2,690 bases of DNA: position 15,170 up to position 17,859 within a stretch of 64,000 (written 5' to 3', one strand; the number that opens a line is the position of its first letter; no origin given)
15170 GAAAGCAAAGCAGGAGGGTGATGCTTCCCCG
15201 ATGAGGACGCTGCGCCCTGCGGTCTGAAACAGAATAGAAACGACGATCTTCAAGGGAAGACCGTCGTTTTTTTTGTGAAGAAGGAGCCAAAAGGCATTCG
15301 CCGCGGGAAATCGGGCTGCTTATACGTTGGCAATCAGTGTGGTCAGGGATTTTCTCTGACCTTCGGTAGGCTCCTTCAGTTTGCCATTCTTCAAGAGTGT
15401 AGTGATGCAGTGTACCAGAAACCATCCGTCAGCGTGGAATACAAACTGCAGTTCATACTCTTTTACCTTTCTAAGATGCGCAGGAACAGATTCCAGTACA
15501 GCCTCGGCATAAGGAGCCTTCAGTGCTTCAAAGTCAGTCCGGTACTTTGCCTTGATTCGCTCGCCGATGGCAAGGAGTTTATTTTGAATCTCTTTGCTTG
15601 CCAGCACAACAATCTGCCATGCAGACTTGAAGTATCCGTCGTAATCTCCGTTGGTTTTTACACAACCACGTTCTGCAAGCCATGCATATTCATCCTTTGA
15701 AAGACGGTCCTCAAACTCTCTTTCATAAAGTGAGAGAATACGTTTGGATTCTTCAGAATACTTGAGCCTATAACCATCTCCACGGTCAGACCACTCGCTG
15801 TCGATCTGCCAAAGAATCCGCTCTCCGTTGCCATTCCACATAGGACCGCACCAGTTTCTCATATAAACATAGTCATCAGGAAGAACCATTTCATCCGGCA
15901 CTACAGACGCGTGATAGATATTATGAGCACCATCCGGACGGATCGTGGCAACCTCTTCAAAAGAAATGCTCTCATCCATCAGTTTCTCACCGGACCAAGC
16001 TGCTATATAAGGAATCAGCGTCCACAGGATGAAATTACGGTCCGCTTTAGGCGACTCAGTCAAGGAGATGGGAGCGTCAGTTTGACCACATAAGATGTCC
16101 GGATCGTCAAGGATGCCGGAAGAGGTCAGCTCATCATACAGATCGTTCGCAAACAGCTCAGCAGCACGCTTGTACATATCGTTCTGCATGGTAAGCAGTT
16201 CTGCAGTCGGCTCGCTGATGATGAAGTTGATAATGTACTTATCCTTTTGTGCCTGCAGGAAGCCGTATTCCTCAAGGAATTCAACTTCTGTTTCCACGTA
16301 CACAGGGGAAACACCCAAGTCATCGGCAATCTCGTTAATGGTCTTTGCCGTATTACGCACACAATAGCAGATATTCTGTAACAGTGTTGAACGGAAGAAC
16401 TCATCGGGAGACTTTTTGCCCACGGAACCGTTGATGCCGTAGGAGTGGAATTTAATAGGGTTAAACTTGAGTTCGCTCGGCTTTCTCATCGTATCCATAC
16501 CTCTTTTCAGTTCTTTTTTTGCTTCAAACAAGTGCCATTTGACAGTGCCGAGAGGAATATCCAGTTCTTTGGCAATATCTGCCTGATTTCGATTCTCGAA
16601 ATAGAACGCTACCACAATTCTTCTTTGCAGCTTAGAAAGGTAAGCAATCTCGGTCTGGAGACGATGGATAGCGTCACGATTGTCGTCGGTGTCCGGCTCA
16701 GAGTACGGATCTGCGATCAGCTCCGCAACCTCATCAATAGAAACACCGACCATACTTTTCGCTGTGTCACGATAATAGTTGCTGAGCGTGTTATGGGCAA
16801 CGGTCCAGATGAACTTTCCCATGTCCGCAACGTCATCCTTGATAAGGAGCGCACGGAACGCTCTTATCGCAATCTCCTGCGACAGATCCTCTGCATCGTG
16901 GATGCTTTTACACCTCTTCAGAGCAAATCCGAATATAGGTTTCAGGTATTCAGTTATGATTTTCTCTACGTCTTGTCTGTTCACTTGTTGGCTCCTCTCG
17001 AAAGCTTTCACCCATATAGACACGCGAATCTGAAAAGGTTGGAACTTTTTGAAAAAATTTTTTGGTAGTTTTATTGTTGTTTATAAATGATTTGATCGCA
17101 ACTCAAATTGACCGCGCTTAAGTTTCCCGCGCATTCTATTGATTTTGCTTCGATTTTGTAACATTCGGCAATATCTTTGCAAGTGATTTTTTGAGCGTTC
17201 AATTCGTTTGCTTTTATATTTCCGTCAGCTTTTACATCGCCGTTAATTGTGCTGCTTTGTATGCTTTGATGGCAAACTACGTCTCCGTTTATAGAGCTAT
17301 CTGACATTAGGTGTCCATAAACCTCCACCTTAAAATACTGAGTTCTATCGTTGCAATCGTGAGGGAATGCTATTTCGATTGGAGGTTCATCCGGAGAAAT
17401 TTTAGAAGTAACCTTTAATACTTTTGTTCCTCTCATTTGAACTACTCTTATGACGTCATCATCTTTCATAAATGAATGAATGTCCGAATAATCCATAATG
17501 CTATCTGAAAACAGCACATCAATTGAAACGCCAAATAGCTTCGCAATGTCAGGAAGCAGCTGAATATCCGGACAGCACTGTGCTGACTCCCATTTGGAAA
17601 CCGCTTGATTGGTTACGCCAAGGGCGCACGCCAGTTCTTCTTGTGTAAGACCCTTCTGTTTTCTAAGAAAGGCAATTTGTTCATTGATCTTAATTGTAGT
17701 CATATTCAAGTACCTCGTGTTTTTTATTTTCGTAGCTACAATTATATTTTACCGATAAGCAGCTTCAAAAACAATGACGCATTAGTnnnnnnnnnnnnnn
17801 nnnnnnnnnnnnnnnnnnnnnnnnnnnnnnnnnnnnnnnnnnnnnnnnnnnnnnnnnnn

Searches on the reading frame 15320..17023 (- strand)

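Call 7: search_protein_families(library=pfam, proteins=[window:15320-17023:-], max_evalue=0.01)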
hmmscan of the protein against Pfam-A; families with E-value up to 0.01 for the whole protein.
window:15320-17023:- (567 aa): 5 families
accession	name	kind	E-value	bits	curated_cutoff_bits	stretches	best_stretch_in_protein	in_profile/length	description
PF08281.18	Sigma70_r4_2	-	5.8e-12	45.5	25.7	1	121-172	3-54/54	Sigma-70, region 4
PF04545.22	Sigma70_r4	-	1.7e-09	37.4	24.1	1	129-173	5-49/50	Sigma-70, region 4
PF04542.20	Sigma70_r2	-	1e-08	35.2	24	1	23-88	2-69/71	Sigma-70 region 2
PF13412.12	HTH_24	-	0.0003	20.7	21.9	0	146-168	19-41/48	Winged helix-turn-helix DNA-binding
PF24270.1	HTH_Cmi2_C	-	0.0039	17.9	27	0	213-263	75-125/125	Cmi2, C-terminal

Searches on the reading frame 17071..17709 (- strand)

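Call 7: search_protein_families(library=pfam, proteins=[window:17071-17709:-], max_evalue=0.01)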
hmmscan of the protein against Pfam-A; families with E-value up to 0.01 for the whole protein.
window:17071-17709:- (212 aa): 9 families
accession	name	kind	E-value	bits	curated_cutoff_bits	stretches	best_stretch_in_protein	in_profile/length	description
PF01381.28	HTH_3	-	7.1e-14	52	23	1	15-66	4-55/55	Helix-turn-helix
PF13560.12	HTH_31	-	4.9e-07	30.4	27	1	15-64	9-59/64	Helix-turn-helix domain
PF12844.13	HTH_19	-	5.4e-07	29.9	30.2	1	10-67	2-59/64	Helix-turn-helix domain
PF13384.12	HTH_23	-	0.00028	21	24.6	0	11-40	9-37/50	Homeodomain-like domain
PF14549.12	P22_Cro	-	0.00084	19.5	30.2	1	23-41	12-30/60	DNA-binding transcriptional regulator Cro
PF13518.12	HTH_28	-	0.0011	19.5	25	0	15-42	7-34/52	Helix-turn-helix domain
PF15943.11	YdaS_toxin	-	0.0015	18.7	30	1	23-46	11-40/65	Bacterial toxin YdaS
PF08279.18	HTH_11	-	0.0036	17.6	25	0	12-39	6-34/55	HTH domain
PF08281.18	Sigma70_r4_2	-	0.0054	16.8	25.7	0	13-39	18-45/54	Sigma-70, region 4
